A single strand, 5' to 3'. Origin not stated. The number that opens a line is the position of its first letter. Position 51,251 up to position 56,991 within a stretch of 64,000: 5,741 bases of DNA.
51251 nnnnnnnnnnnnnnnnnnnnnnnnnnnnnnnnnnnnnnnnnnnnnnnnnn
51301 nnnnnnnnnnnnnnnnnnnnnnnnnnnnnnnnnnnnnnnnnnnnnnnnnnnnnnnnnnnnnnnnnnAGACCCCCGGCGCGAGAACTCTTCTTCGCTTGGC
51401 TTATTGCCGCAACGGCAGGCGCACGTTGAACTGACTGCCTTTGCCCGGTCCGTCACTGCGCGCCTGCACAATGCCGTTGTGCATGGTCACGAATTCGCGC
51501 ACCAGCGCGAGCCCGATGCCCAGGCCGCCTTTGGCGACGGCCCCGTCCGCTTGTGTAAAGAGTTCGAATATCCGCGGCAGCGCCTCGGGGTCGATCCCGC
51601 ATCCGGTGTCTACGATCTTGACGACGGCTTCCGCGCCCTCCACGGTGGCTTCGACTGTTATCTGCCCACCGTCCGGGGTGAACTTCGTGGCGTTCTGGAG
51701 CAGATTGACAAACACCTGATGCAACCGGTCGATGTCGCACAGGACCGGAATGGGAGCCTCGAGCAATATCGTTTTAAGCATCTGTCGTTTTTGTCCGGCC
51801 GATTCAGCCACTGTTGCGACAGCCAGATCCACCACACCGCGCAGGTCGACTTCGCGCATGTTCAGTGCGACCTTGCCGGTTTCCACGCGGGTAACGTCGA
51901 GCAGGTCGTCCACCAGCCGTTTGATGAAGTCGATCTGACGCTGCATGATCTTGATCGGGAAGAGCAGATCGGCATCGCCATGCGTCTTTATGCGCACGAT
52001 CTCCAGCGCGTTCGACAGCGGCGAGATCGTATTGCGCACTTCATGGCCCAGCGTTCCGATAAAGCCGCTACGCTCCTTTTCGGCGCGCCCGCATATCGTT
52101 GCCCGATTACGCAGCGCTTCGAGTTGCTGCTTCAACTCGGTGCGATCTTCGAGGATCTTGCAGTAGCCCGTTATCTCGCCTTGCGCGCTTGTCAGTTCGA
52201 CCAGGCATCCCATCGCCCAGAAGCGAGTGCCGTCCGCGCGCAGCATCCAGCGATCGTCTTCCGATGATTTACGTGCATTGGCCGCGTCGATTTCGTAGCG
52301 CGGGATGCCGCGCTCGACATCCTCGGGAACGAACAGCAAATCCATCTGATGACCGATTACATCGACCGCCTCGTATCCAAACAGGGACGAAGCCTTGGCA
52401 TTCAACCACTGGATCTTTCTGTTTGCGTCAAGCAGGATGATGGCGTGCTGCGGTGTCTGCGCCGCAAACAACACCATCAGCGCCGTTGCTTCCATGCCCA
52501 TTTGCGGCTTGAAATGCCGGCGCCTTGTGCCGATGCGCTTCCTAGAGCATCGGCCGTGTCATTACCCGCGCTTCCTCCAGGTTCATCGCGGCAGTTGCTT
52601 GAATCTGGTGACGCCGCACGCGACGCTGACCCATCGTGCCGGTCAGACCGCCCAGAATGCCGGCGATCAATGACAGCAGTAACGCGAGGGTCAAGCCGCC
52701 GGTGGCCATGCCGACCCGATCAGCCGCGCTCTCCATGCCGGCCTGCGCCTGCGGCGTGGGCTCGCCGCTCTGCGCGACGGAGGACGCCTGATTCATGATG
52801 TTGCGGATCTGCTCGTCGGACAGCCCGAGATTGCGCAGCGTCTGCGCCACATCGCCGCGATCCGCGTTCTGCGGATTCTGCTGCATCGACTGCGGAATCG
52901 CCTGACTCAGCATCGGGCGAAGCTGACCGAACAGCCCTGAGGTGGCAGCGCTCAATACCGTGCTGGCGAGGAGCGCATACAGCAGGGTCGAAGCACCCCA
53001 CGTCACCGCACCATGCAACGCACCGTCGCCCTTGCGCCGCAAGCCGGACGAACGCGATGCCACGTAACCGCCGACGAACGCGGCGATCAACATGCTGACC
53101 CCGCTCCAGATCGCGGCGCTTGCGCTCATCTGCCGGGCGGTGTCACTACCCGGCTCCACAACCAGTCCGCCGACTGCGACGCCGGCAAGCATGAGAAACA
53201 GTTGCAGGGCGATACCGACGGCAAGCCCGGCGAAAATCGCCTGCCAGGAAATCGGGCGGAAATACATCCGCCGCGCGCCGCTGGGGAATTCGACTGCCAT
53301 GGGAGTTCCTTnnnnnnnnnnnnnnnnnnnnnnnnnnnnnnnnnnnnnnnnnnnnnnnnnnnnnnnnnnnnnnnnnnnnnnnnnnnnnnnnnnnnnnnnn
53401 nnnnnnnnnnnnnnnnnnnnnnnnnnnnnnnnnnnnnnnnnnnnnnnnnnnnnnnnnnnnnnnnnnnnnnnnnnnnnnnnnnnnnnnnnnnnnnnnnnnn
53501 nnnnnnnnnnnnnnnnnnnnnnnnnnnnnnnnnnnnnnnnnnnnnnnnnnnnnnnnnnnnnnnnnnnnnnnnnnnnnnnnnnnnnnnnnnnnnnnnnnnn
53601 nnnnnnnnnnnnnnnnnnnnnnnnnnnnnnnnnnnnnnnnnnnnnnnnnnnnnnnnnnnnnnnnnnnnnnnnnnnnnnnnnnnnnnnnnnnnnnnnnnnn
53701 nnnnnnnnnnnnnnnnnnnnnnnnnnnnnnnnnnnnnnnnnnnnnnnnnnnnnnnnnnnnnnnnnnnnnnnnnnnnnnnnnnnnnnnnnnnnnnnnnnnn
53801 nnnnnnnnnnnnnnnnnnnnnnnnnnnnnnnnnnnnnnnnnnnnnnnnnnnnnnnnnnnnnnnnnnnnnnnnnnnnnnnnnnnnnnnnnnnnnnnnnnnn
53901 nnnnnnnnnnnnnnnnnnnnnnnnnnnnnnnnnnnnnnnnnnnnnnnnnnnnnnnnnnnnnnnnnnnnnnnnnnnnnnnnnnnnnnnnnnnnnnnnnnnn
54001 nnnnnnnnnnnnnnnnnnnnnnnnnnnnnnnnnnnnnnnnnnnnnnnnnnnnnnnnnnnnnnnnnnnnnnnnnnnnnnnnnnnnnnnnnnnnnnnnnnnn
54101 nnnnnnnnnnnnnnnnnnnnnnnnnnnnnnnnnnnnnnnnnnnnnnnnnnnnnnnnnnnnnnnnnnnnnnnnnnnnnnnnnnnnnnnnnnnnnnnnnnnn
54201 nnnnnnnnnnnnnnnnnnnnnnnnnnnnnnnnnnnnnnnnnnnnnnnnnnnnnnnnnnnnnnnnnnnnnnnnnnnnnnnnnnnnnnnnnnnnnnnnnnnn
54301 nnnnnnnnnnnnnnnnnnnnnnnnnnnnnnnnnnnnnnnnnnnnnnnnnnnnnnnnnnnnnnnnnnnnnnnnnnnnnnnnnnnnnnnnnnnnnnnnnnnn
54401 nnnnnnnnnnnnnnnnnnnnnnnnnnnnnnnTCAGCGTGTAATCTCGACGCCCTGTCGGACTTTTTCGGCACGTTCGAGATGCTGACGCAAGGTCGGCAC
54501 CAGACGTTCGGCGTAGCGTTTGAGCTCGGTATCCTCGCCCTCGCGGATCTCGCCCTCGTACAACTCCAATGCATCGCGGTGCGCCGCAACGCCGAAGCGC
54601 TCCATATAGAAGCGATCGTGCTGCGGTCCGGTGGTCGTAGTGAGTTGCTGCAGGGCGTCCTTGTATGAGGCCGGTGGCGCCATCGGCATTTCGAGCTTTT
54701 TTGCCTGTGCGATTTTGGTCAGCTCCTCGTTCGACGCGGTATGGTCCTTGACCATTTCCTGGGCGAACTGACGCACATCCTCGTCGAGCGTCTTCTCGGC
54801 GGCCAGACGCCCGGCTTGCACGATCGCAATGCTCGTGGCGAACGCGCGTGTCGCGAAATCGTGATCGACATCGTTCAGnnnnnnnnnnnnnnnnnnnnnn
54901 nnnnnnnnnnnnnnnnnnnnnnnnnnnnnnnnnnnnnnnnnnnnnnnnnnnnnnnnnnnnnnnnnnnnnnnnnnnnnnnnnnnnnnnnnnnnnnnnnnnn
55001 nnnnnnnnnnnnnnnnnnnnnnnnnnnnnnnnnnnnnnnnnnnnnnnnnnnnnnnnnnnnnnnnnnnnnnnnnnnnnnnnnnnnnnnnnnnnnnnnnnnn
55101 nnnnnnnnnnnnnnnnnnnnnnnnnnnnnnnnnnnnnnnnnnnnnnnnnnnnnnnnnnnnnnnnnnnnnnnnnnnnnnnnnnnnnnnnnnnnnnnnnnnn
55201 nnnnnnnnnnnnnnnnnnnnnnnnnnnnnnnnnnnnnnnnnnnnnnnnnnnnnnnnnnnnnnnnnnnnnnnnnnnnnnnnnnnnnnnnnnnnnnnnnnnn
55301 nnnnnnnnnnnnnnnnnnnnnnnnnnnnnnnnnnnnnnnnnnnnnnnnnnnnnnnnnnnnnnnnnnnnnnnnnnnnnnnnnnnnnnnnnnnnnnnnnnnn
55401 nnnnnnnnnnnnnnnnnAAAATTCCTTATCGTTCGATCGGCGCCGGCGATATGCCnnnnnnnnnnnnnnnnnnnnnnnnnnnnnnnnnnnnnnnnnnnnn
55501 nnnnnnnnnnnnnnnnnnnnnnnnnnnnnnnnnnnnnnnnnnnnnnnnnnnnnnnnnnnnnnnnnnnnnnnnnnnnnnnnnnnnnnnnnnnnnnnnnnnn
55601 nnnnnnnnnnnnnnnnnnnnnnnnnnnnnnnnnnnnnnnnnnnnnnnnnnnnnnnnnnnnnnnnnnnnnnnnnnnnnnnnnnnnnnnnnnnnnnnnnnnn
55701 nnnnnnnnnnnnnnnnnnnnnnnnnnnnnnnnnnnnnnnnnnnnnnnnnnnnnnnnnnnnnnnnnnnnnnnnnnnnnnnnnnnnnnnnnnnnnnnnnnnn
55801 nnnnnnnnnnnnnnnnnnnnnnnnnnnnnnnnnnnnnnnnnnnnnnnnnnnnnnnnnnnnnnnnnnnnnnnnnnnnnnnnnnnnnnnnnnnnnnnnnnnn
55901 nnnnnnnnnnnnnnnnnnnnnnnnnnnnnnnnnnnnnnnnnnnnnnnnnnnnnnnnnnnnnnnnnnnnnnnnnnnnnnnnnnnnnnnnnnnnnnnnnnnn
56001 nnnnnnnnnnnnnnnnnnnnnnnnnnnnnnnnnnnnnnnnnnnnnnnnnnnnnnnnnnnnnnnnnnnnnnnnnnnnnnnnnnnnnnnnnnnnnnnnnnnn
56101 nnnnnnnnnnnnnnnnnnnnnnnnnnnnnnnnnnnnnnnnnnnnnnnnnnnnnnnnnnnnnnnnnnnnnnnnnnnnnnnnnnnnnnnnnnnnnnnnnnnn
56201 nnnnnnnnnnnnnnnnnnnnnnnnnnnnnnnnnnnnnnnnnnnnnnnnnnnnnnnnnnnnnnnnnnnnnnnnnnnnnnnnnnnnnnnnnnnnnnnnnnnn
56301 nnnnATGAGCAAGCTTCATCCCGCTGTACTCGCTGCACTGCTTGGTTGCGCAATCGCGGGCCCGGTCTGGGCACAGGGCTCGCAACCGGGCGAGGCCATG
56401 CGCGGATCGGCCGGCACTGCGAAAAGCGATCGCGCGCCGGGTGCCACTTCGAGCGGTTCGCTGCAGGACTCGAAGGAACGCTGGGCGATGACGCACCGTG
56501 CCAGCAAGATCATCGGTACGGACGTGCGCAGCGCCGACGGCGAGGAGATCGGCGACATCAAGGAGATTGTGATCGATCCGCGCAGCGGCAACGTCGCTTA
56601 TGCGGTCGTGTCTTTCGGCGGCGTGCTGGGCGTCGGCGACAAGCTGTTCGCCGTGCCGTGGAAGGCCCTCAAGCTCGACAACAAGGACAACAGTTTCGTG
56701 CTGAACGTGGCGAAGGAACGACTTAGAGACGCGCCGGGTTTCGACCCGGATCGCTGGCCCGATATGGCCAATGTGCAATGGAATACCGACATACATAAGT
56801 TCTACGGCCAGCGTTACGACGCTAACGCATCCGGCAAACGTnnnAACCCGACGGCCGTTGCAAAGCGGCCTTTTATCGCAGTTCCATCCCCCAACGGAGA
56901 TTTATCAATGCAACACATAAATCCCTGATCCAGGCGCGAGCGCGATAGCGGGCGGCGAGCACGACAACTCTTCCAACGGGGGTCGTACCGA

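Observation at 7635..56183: About 18 sigma-54-type (-24/-12) boxes at a fixed short distance upstream of general-stress-type genes across the window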

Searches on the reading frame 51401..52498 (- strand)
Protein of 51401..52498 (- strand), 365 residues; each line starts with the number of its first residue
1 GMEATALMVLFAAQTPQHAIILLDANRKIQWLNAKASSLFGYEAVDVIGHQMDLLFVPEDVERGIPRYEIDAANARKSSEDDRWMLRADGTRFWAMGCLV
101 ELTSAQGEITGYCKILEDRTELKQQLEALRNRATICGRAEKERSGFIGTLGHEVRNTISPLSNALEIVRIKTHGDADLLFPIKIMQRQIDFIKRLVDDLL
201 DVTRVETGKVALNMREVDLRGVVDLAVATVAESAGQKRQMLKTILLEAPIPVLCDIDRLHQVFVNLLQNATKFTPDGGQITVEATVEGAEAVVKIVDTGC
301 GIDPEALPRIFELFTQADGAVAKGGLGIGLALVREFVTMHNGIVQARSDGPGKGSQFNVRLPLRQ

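Call 18: search_protein_families(library=pfam, proteins=[window:51401-52498:-])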
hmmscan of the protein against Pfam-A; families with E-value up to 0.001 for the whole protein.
window:51401-52498:- (365 aa): 6 families
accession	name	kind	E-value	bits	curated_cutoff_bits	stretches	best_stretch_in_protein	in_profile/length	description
PF02518.31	HATPase_c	-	5e-27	95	26.4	1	255-364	2-110/111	Histidine kinase-, DNA gyrase B-, and HSP90-like ATPase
PF13426.13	PAS_9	-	6.4e-11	42.9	27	1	19-121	3-103/103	PAS domain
PF00989.32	PAS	-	2.6e-09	37.5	22.6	1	19-118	13-112/113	PAS fold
PF08448.16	PAS_4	-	2.9e-07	31.1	23.1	1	19-123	7-109/110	PAS fold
PF00512.31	HisKA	-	4.1e-07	30.4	26.9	1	143-208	2-66/66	His Kinase A (phospho-acceptor) domain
PF13188.13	PAS_8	-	0.00022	21.5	21.8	0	17-56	12-48/65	PAS domain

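Call 44: search_protein_families(library=ncbifam, proteins=[window:51401-52498:-], max_evalue=0.001)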
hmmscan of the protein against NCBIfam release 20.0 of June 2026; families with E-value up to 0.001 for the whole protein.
window:51401-52498:- (365 aa): 80 families (the best 25 are shown)
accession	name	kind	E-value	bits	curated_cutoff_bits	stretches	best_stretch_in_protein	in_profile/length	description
NF046044.1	PnpS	equivalog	1e-45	156.4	400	1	17-362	65-390/390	two-component system histidine kinase PnpS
TIGR02966.1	phoR_proteo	equivalog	2.3e-45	155.1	334.2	1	137-361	108-333/333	phosphate regulon sensor histidine kinase PhoR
NF041880.1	EPS_EpsF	equivalog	2.5e-40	138.4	900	1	53-362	191-492/492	response regulator EpsF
NF047874.1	MASE3_PAS_HK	subfamily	3.8e-39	135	560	1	18-364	276-626/655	MASE3 domain-containing sensor histidine kinase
NF033092.0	HK_WalK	equivalog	1.8e-38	132.5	725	1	20-363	271-594/594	cell wall metabolism sensor histidine kinase WalK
NF008468.0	PRK11360.1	equivalog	5.2e-37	127.5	646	1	17-364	278-609/616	two-component system sensor histidine kinase AtoS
NF011874.0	PRK15347.1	equivalog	5e-36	124.1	852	1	125-364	380-615/921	two component system sensor kinase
TIGR02956.1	TMAO_torS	equivalog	1.5e-33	116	676.5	1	137-364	458-683/967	TMAO reductase system sensor histidine kinase/response regulator TorS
NF041735.1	hist_kin_RppB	equivalog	1.7e-33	116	400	1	146-362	219-438/438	two-component system sensor histidine kinase RppB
NF041210.1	his_kin_PieS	equivalog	3.9e-33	115.1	850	1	121-363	228-470/474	two component system sensor histidine kinase PieS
NF006800.0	PRK09303.1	equivalog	6e-32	111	342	1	116-363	131-377/383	histidine kinase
NF008312.0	PRK11100.1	equivalog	6.8e-31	107.6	356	1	120-361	237-472/477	two-component system sensor histidine kinase CreC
NF007837.0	PRK10549.1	equivalog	1.9e-30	106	603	1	118-364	215-459/466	envelope stress sensor histidine kinase BaeS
NF012163.2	BaeS_SmeS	equivalog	2.7e-30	105.7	500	1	120-348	217-444/457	sensor histidine kinase efflux regulator BaeS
NF040691.1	MtrAB_MtrB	equivalog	3.1e-30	105.7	450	1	152-364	280-493/507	MtrAB system histidine kinase MtrB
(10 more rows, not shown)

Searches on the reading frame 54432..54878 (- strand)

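Call 18: search_protein_families(library=pfam, proteins=[window:54432-54878:-])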
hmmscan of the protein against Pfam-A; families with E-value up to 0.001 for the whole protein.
window:54432-54878:- (148 aa): 2 families
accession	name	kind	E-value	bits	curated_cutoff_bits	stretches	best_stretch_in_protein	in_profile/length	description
PF13628.12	DUF4142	-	8.9e-35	120.4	27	1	5-139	3-137/138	Domain of unknown function (DUF4142)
PF03713.19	DUF305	-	3.8e-07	30.7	27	1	20-135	16-145/151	Domain of unknown function (DUF305)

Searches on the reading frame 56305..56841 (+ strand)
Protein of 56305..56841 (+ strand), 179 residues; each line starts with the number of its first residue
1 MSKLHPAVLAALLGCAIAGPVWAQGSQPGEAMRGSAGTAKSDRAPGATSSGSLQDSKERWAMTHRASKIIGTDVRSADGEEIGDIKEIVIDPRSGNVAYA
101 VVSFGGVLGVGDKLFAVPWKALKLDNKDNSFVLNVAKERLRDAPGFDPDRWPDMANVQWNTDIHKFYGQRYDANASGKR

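Call 10: search_protein_families(library=pfam, proteins=[window:56305-56841:+], max_evalue=0.001)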
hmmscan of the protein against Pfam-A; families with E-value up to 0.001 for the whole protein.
window:56305-56841:+ (179 aa): 1 family
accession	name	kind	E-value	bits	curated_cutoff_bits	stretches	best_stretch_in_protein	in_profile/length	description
PF05239.21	PRC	-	3.4e-17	62.6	21.2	1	64-139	4-77/78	PRC-barrel domain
